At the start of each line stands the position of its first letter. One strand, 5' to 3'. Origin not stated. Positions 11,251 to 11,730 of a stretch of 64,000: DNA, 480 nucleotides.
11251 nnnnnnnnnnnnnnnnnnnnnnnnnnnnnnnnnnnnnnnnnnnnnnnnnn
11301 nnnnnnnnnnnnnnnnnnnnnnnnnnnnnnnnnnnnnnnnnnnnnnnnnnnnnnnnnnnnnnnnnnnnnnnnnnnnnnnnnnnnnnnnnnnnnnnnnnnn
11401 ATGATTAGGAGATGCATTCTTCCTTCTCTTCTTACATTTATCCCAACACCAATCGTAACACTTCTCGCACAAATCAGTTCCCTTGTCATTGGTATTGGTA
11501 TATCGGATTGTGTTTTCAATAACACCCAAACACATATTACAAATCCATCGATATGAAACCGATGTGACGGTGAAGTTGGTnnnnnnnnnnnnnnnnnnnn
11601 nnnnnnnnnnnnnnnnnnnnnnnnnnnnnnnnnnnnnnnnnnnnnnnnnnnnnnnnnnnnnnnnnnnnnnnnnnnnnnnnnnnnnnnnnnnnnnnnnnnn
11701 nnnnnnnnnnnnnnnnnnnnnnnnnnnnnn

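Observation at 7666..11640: ZZ zinc finger fused to an acyl-AMP ligase, carrier protein and thioester reductase (NRPS-like A-T-R) in a eukaryote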

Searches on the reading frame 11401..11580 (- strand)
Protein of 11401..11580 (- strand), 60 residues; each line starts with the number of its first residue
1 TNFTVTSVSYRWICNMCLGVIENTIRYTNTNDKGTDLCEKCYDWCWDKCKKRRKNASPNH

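Call 17: search_solved_structures(query=A2, max_evalue=10, show_alignments=3)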
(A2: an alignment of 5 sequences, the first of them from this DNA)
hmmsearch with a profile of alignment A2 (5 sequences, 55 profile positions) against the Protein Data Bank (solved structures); distinct sequences matched with E-value up to 10: 19.
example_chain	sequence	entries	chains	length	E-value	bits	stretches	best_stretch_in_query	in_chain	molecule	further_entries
6tda_L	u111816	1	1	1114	5.4e-06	29.2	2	12-44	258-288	Chromatin structure-remodeling complex protein RSC8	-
6ww3_A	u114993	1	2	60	0.0034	20.2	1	14-46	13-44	SUMO1 linked HERC2 ZZ domain (Small ubiquitin-related modifier 1,E3 ubiquitin-protein liga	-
6k15_H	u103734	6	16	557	0.0091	18.9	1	12-44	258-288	Chromatin structure-remodeling complex protein RSC8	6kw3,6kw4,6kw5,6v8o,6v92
6ww4_B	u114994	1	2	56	0.01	18.7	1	14-46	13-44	Histone H3.1,E3 ubiquitin-protein ligase HERC2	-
8zg9_A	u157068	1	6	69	0.19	14.6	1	13-45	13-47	Y-degron,E3 ubiquitin-protein ligase PRT1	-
8zga_A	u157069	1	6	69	0.2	14.6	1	13-45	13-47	F-degron,E3 ubiquitin-protein ligase PRT1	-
6miu_A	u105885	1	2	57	0.26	14.2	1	12-47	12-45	Sequestosome-1, Arg-Glu peptide chimera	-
6mj7_A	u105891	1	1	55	0.29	14.1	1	12-47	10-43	Sequestosome-1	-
9ynv_M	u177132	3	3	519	0.31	14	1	11-45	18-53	Transcriptional adapter 2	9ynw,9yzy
7r1o_AAA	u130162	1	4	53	0.32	13.9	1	12-47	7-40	Sequestosome-1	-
8zgb_A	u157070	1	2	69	0.33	13.9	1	14-45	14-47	W-degron,E3 ubiquitin-protein ligase PRT1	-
8yt8_E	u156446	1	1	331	0.35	13.8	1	14-43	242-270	Dystrophin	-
8zg8_A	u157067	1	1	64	0.49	13.3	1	14-45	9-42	E3 ubiquitin-protein ligase PRT1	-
29hb_b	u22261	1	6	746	0.52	13.2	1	13-52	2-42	ATP-dependent Clp protease, ATP-binding subunit ClpE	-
9c3c_D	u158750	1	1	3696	2.4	11.1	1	14-43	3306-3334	Dystrophin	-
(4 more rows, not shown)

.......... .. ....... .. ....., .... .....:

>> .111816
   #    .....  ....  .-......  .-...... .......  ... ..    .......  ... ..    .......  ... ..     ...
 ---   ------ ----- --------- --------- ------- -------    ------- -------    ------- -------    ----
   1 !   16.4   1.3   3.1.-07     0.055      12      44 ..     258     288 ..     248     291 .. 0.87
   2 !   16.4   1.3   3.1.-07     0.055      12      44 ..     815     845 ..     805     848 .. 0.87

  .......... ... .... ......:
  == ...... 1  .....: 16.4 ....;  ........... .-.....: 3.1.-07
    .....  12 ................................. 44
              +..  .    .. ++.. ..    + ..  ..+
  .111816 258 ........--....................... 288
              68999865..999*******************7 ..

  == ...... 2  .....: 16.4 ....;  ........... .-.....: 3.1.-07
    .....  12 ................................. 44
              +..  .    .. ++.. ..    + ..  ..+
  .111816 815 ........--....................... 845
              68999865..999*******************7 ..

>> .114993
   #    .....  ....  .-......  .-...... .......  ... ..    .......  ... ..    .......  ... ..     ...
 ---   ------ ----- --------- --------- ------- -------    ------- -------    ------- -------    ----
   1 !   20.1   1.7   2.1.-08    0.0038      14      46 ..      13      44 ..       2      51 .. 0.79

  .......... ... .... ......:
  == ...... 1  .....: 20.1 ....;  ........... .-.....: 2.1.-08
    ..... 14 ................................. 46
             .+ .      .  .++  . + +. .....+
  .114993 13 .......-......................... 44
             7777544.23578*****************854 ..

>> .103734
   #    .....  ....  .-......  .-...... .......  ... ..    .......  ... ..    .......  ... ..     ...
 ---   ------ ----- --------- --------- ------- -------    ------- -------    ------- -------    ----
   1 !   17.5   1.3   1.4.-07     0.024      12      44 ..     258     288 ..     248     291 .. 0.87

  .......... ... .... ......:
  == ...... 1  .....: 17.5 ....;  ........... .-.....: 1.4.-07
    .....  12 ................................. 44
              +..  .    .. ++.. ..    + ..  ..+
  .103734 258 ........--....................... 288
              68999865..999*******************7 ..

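Call 18: search_protein_families(library=pfam, alignment_id=A2, max_evalue=10)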
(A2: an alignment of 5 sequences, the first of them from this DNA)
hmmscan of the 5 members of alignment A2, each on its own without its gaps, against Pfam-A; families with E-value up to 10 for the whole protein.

A. member 1, seq(54 aa): 2 families
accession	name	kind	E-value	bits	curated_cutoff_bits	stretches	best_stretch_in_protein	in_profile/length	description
PF00569.23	ZZ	-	0.0038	17.4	21.4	1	12-42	5-35/45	Zinc finger, ZZ type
PF24734.1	DUF7685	-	0.043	14.1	27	1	24-43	14-33/43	Domain of unknown function (DUF7685)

B. families by the number of members that match (of 5 scanned): 9 families
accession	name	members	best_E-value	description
PF00569.23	ZZ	5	2.8e-06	Zinc finger, ZZ type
PF24734.1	DUF7685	4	0.002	Domain of unknown function (DUF7685)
PF25299.1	ZZ_ADA2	2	0.027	ADA2 ZZ-type zing finger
PF23145.1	Zf_2nd_IFT121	2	0.3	IFT121, second zinc finger domain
PF24273.1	TRASH_HVO_1752_C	1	0.026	HVO_1752, C-terminal TRASH domain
PF16988.10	Vps36-NZF-N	1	0.037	Vacuolar protein sorting 36 NZF-N zinc-finger domain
PF24292.1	DUF7479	1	0.038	Domain of unknown function (DUF7479)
PF19363.4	DUF5939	1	0.072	Family of unknown function (DUF5939)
PF06573.16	Churchill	1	0.078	Churchill protein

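Call 70: search_solved_structures(query=A5, max_evalue=0.01, show_alignments=2)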
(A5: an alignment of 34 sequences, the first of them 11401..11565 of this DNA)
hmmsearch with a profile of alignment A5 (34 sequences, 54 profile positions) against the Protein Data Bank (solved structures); distinct sequences matched with E-value up to 0.01: 60.
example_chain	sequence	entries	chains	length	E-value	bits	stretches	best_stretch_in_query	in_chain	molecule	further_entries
7dd9_A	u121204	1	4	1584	9.7e-18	66.7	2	5-45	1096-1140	Alpha-mannosidase,ZZ-type zinc finger-containing protein P35G2.11c,Maltose/maltodextrin-bi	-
6ds6_A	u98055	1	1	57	3.7e-13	52.1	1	2-49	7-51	Histone H3 peptide-Histone acetyltransferase p300 Chimeric protein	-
1tot_A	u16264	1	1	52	1.5e-12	50.2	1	3-49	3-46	CREB-binding protein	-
2n1a_B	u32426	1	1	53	1.5e-12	50.1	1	3-49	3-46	CREB-binding protein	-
9lgs_A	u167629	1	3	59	1.5e-11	47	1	3-40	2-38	Auxin transport protein BIG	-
9lgr_A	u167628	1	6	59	2.1e-11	46.5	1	3-40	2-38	Auxin transport protein BIG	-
7r1o_AAA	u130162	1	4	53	2.4e-11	46.3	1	3-46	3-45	Sequestosome-1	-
6mj7_A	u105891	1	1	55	2.7e-11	46.1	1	3-46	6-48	Sequestosome-1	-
6miu_A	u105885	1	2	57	3.1e-11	45.9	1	3-46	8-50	Sequestosome-1, Arg-Glu peptide chimera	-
7w9v_K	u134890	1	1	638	4.5e-11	45.4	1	3-48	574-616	Histone acetyltransferase p300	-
8hag_K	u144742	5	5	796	5.9e-11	45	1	3-48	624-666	Histone acetyltransferase p300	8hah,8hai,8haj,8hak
5ypa_A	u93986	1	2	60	1.2e-10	44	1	5-46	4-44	78 kDa glucose-regulated protein,Sequestosome-1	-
5yp8_A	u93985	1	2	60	1.3e-10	44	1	6-46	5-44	78 kDa glucose-regulated protein,Sequestosome-1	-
6khz_A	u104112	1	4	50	1.4e-10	43.8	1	6-46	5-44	Sequestosome-1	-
5yph_A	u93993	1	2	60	1.4e-10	43.8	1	6-46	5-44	78 kDa glucose-regulated protein,Sequestosome-1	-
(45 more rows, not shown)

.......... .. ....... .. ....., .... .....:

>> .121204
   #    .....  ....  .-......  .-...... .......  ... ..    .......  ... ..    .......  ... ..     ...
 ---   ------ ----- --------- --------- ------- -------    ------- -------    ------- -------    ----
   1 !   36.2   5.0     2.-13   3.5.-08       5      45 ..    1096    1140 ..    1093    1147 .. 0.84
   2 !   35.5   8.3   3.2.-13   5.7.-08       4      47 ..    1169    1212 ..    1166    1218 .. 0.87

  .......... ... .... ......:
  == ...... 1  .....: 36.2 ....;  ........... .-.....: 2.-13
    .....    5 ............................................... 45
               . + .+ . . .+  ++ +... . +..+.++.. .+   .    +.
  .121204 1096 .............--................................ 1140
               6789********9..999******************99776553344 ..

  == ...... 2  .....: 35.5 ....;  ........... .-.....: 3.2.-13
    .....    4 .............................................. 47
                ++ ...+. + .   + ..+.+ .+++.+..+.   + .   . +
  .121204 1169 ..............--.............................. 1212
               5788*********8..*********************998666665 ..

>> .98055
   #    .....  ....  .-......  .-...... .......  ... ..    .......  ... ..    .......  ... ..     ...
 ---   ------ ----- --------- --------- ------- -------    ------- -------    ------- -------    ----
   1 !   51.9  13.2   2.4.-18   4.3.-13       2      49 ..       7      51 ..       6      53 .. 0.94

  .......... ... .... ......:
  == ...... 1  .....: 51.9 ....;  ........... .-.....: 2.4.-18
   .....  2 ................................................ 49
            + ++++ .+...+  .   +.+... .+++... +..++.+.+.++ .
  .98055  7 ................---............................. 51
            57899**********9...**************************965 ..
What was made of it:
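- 11455..11553 (-): Degenerate ZZ-type zinc finger (aa 30-62). The first zinc site is intact (C34, C37, C58, C61) and R46, Y47, D56 are conserved. The second zinc site is absent. The family ZZ profile hits the Nbr1, p300, p62 and HERC2 ZZ domains at E 1e-17 to 1e-10 (call 70).
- Closest known: Ligand-binding ZZ domains. Same: The family ZZ profile matches them at E 1e-17 to 1e-6 (call 70).
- The family ZZ profile hits ZZ structures at E down to 1e-17 (call 70). The family ZZ profile gives E 1e-17 against solved ZZ domains (call 70).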

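Call 73: predict_structure(alignment_id=A5)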
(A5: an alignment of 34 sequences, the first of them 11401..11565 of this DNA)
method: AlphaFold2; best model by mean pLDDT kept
length: 55 residues; sequences in the alignment: 34
mean_pLDDT: 82.2   pTM: 0.59
mean pLDDT of the five models: 82.2, 81.4, 80.4, 80.3, 79.2
residues with pLDDT >= 90: 24; 70-90: 19; 50-70: 11; < 50: 1
segments of 3 or more residues with pLDDT < 50: none
pLDDT, mean of each block of 10 residues (from residue 1): 91 91 88 92 64 51
secondary structure, 60 per line:
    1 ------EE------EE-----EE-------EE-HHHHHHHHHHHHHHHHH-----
elements in order: H34-50
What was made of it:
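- On ZZ-type zinc finger (Pfam PF00569): The AlphaFold2 model of aa 26-80 has pLDDT 82 (call 73).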

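Call 75: fold_search(model_id=the predicted structure, library=pdb)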
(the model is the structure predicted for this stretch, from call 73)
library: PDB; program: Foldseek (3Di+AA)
matches with E <= 10: 270; with E <= 0.001: 0
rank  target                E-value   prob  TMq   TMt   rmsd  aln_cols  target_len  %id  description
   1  5ype_A                3.1e-01  0.99  0.61  0.68   1.3        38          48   29  p62/SQSTM1 ZZ domain with Tyr-peptide (released 2018-08-29)
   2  5ypf_A                3.3e-01  0.98  0.59  0.65   1.4        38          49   29  p62/SQSTM1 ZZ domain with Trp-peptide (released 2018-08-29)
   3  6khz_A                5.0e-01  0.89  0.56  0.62   7.8        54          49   24  p62/SQSTM1 ZZ domain with Gly-peptide (released 2020-01-22)
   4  5u7g_A                5.4e-01  0.96  0.55  0.06   1.7        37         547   27  Crystal Structure of the Catalytic Core of CBP (released 2017-06-21)
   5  5yph_B                6.2e-01  0.97  0.61  0.68   1.1        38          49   26  p62/SQSTM1 ZZ domain with Ile-peptide (released 2018-08-29)
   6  8cmz                  6.2e-01  0.89  0.50  0.06   1.9        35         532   28  Crystal structure of CREBBP-R1446C histone acetyltransferase domain in complex with Coenzyme A (released 2024-03-06)
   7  5yp8_B                6.6e-01  0.87  0.59  0.65   7.7        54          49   24  p62/SQSTM1 ZZ domain with Arg-peptide (released 2018-08-29)
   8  5ypb_A                7.1e-01  0.95  0.60  0.67   1.3        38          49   29  p62/SQSTM1 ZZ domain with His-peptide (released 2018-08-29)
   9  8ev3_u                7.1e-01  0.60  0.50  0.40   2.4        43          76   21  Ytm1 associated 60S nascent ribosome (-Fkbp39) State 1B (released 2022-11-30)
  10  5ypa_A                7.6e-01  0.94  0.60  0.64   1.3        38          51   29  p62/SQSTM1 ZZ domain with Lys-peptide (released 2018-08-29)
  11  5yp8_A                7.6e-01  0.84  0.59  0.63   7.7        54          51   24  p62/SQSTM1 ZZ domain with Arg-peptide (released 2018-08-29)
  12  5ypc_B                7.6e-01  0.80  0.55  0.60   8.3        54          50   24  p62/SQSTM1 ZZ domain with Phe-peptide (released 2018-08-29)
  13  5ypg_A                8.1e-01  0.94  0.61  0.65   1.2        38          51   29  p62/SQSTM1 ZZ domain with Leu-peptide (released 2018-08-29)
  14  5yph_A                8.7e-01  0.82  0.58  0.62   7.5        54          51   22  p62/SQSTM1 ZZ domain with Ile-peptide (released 2018-08-29)
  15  5ypc_A                8.7e-01  0.77  0.56  0.61   7.8        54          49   24  p62/SQSTM1 ZZ domain with Phe-peptide (released 2018-08-29)
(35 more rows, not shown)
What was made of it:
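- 11455..11553 (-): The AlphaFold2 model has pLDDT 82, and its best fold matches are the p62 ZZ domain at 1.1-1.4 A (calls 73, 75).
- Closest known: Ligand-binding ZZ domains. Same: The N. gruberi model superposes on the p62 ZZ domain at 1.1-1.4 A (call 75).
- The model superposes on the p62 ZZ domain at 1.1-1.4 A (call 75).
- Tried and rejected: I replaced it with a 55-aa model built on a deeper alignment (calls 73, 75).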
